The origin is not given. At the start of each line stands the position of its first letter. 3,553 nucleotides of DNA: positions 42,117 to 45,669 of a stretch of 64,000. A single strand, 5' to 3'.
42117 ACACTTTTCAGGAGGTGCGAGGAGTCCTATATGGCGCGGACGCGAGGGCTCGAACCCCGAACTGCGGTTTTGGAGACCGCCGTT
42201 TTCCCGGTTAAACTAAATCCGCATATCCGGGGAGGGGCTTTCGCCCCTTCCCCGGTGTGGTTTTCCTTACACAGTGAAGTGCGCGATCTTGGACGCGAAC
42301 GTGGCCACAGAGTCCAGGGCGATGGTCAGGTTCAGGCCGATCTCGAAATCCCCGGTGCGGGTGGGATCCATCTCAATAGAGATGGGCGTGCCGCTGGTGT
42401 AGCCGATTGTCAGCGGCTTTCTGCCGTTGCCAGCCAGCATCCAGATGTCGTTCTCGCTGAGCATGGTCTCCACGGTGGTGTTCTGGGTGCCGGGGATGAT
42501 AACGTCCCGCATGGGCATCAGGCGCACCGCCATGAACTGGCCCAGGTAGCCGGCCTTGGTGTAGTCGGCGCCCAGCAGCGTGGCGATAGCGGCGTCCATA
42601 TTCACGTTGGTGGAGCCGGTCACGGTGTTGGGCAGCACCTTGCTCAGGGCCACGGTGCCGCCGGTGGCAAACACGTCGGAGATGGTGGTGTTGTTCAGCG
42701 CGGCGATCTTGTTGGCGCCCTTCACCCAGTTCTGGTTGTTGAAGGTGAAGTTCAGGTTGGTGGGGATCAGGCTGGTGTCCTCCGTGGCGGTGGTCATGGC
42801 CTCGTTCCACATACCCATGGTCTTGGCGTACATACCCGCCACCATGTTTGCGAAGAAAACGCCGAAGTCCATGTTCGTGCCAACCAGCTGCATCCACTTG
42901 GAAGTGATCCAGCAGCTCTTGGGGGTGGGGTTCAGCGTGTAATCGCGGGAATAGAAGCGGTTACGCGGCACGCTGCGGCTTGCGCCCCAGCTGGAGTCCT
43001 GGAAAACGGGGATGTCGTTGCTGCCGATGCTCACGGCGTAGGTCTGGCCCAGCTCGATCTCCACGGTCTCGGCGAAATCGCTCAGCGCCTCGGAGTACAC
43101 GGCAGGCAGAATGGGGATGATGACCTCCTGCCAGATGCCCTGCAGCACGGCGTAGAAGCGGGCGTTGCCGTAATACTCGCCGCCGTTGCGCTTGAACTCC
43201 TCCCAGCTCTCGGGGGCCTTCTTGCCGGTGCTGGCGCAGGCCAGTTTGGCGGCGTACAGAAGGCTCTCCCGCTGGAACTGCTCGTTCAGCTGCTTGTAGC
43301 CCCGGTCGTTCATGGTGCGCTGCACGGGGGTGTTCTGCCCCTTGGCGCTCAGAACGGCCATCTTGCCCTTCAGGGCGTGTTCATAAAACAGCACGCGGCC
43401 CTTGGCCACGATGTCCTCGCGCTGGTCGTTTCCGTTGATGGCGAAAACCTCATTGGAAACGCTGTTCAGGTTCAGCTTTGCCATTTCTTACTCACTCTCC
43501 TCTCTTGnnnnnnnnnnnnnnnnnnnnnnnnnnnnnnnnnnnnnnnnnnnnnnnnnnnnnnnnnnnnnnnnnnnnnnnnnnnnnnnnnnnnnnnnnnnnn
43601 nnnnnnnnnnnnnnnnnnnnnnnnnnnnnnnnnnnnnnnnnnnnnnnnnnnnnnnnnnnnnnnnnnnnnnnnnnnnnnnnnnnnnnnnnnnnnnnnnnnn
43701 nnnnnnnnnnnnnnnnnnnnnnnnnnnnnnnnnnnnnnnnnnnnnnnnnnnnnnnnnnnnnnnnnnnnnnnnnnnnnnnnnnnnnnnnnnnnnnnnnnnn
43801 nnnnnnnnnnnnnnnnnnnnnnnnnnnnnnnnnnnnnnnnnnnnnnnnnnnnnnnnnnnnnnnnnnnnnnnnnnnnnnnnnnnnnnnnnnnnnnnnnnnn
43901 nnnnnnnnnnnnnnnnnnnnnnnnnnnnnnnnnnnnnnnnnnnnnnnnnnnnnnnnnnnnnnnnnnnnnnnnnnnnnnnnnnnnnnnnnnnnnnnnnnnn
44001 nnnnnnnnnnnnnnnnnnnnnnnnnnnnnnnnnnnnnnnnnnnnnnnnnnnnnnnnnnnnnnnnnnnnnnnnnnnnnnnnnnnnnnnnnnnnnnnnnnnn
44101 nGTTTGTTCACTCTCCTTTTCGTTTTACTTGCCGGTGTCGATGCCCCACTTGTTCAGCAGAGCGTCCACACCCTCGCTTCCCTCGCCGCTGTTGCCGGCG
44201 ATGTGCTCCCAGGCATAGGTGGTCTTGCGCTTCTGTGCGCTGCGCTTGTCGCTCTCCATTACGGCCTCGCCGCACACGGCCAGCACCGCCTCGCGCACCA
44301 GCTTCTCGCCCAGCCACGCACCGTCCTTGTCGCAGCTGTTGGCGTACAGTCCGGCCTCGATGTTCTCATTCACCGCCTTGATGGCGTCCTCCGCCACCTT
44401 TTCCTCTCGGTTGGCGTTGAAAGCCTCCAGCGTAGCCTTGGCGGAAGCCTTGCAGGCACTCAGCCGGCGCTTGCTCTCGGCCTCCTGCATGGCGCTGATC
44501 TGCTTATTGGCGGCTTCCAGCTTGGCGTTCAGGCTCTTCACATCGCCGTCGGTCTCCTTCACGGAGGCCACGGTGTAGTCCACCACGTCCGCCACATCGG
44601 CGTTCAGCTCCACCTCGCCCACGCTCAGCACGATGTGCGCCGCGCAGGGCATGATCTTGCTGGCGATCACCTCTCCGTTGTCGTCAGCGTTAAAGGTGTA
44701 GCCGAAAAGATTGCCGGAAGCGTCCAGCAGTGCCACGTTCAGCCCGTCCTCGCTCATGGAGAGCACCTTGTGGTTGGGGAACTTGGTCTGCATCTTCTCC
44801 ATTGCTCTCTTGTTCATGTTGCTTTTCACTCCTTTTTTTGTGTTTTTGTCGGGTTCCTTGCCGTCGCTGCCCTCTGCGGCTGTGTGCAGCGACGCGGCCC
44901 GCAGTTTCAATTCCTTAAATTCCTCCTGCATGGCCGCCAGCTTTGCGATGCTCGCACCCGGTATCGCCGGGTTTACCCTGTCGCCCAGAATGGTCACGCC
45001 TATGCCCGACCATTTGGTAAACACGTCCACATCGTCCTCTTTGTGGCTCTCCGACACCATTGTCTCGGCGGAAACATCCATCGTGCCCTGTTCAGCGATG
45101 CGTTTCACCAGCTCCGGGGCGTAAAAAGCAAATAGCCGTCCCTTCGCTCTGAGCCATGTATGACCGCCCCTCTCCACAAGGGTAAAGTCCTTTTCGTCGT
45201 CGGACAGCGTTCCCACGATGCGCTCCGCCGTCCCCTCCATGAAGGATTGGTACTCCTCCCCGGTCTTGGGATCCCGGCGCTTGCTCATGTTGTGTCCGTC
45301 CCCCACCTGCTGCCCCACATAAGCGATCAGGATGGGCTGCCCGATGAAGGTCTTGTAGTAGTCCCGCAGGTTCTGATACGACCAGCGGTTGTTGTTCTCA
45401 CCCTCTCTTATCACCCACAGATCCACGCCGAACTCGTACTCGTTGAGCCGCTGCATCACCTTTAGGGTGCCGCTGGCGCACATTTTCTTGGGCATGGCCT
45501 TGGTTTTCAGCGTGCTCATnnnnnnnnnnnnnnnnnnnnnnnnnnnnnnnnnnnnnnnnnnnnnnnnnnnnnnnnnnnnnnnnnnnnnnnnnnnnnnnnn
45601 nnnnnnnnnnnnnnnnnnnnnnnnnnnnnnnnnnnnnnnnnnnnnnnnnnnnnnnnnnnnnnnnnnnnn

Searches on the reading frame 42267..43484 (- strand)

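Call 34: search_protein_families(library=phrogs, proteins=[window:42267-43484:-], max_evalue=0.00001)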
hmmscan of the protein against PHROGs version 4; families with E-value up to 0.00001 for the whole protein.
window:42267-43484:- (405 aa): 1 family
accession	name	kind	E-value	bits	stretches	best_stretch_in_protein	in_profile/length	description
phrog_4088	-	unknown function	1.2e-08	35.6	1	117-390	61-316/332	-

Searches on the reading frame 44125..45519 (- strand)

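Call 34: search_protein_families(library=phrogs, proteins=[window:44125-45519:-], max_evalue=0.00001)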
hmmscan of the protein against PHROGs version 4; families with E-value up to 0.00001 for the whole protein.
window:44125-45519:- (464 aa): 1 family
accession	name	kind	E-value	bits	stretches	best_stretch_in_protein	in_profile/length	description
phrog_3313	-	unknown function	1.1e-17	65.3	1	26-389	20-402/480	-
